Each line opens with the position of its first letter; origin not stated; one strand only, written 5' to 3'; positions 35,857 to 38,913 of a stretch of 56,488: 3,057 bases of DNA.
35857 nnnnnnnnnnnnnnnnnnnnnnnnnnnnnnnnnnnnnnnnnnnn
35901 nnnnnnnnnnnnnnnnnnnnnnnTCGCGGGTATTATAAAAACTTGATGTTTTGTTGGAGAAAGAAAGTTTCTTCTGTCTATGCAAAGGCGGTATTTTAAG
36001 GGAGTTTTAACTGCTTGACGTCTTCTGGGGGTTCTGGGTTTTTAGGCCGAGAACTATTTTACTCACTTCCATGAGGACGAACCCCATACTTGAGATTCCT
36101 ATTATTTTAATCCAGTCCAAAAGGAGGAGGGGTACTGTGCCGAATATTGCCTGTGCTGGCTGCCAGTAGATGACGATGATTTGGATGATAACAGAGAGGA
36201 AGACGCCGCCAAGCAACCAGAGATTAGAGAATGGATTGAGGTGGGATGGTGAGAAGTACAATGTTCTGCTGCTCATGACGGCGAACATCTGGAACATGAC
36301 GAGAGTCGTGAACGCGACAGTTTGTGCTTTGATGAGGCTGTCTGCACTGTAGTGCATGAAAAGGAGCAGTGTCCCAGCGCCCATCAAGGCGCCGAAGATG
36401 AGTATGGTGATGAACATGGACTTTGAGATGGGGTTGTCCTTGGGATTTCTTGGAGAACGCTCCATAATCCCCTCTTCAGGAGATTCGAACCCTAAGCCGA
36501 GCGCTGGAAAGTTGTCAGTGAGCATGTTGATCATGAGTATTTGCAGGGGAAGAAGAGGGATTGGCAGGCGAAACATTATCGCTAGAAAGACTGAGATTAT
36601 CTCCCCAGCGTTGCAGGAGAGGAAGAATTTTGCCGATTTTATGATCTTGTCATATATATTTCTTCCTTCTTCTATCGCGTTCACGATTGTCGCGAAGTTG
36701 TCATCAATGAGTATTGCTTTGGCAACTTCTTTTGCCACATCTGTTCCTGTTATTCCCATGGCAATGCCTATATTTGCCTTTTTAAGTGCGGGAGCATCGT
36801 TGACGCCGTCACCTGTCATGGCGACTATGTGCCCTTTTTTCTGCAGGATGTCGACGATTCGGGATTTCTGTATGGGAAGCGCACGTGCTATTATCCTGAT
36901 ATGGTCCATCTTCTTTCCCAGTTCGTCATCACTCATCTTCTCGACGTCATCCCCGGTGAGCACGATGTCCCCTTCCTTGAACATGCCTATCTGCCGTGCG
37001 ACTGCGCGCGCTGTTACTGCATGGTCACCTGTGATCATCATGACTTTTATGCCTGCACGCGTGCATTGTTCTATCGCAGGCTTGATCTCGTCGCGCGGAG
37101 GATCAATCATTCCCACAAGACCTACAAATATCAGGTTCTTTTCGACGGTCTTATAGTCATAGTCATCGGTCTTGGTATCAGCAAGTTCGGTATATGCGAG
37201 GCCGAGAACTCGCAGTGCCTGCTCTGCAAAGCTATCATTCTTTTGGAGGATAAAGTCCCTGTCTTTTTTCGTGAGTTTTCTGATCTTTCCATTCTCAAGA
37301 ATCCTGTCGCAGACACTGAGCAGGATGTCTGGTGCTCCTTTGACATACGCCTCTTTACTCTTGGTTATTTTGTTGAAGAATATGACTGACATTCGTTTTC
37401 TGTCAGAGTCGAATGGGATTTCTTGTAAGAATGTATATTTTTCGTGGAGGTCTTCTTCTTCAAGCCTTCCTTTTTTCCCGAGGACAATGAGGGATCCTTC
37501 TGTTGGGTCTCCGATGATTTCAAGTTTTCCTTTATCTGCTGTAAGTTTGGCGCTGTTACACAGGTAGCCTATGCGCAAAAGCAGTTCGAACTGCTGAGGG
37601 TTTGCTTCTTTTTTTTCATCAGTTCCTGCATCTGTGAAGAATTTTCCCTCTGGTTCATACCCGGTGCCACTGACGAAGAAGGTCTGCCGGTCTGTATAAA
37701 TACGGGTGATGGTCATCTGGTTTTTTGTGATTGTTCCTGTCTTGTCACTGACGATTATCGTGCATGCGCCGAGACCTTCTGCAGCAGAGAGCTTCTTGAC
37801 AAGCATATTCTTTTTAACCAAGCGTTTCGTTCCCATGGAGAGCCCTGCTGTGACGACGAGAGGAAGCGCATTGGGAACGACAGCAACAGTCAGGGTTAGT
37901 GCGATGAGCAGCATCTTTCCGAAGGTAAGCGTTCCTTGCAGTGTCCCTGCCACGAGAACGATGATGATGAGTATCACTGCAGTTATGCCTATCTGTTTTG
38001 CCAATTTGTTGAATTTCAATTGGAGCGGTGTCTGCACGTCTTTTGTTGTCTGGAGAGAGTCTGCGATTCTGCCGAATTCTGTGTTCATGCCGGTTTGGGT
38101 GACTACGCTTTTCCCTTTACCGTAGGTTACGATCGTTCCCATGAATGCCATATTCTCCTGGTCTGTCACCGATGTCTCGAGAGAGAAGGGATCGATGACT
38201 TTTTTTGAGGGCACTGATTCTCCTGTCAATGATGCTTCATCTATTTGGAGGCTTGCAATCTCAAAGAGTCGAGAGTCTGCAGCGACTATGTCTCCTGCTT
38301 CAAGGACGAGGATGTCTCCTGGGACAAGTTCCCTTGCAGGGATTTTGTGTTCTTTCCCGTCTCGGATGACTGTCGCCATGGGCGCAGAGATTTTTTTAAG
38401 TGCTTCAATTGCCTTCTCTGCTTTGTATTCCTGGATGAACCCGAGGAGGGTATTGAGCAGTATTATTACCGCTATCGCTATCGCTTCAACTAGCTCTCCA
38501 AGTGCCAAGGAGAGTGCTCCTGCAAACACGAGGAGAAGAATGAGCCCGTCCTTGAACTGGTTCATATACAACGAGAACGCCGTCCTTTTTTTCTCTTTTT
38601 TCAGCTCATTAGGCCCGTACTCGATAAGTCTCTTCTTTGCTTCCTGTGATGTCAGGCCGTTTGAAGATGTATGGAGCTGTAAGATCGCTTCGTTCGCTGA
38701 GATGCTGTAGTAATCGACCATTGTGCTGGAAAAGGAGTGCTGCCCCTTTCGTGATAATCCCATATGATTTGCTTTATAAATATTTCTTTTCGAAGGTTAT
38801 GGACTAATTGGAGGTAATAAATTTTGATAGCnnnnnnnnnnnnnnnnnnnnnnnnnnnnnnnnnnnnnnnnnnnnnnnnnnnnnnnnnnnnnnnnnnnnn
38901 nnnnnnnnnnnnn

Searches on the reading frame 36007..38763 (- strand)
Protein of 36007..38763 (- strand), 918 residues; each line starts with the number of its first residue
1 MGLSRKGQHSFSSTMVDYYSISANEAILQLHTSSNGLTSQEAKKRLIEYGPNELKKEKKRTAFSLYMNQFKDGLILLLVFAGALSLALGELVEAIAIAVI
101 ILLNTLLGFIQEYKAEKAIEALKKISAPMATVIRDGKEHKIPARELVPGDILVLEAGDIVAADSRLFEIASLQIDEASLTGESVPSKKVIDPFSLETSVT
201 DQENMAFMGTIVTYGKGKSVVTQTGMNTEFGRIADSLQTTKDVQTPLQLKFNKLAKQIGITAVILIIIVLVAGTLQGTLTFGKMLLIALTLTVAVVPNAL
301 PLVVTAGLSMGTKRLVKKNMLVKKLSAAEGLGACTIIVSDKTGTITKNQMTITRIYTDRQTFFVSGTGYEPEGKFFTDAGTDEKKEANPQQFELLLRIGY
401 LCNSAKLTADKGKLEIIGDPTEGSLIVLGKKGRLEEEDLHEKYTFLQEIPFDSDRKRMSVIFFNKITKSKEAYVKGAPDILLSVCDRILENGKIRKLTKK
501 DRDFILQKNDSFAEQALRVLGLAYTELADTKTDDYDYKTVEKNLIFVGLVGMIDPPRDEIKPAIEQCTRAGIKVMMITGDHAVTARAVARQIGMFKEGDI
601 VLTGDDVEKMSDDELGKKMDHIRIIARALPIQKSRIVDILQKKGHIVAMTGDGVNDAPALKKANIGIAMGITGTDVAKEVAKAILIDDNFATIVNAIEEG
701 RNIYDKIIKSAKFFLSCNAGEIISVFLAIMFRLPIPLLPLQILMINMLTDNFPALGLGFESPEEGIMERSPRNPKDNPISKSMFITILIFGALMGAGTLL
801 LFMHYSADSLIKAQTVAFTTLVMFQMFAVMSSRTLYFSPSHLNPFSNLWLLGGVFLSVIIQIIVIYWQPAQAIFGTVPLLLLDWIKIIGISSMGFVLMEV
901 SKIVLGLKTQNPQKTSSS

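Call 9: search_protein_families(library=pfam, proteins=[window:36007-38763:-], max_evalue=0.001)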
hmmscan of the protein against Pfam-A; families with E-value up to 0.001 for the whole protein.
window:36007-38763:- (918 aa): 6 families
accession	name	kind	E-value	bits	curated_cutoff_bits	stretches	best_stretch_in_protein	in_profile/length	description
PF00122.25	E1-E2_ATPase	-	1.5e-49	168.4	28.1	1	125-318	2-181/181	E1-E2 ATPase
PF00689.26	Cation_ATPase_C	-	3.3e-48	164.2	27.3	1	734-903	1-174/175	Cation transporting ATPase, C-terminus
PF13246.12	Cation_ATPase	-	1.4e-21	76.7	21.7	1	401-488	2-91/91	Cation transport ATPase (P-type)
PF00702.32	Hydrolase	-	7e-21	75.9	26.4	1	336-664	3-191/191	haloacid dehalogenase-like hydrolase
PF00690.31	Cation_ATPase_N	-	6.2e-18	64.7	20.4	1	19-85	2-69/69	Cation transporter/ATPase, N-terminus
PF08282.18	Hydrolase_3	-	2.7e-05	24.5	20.9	0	647-697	206-255/255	haloacid dehalogenase-like hydrolase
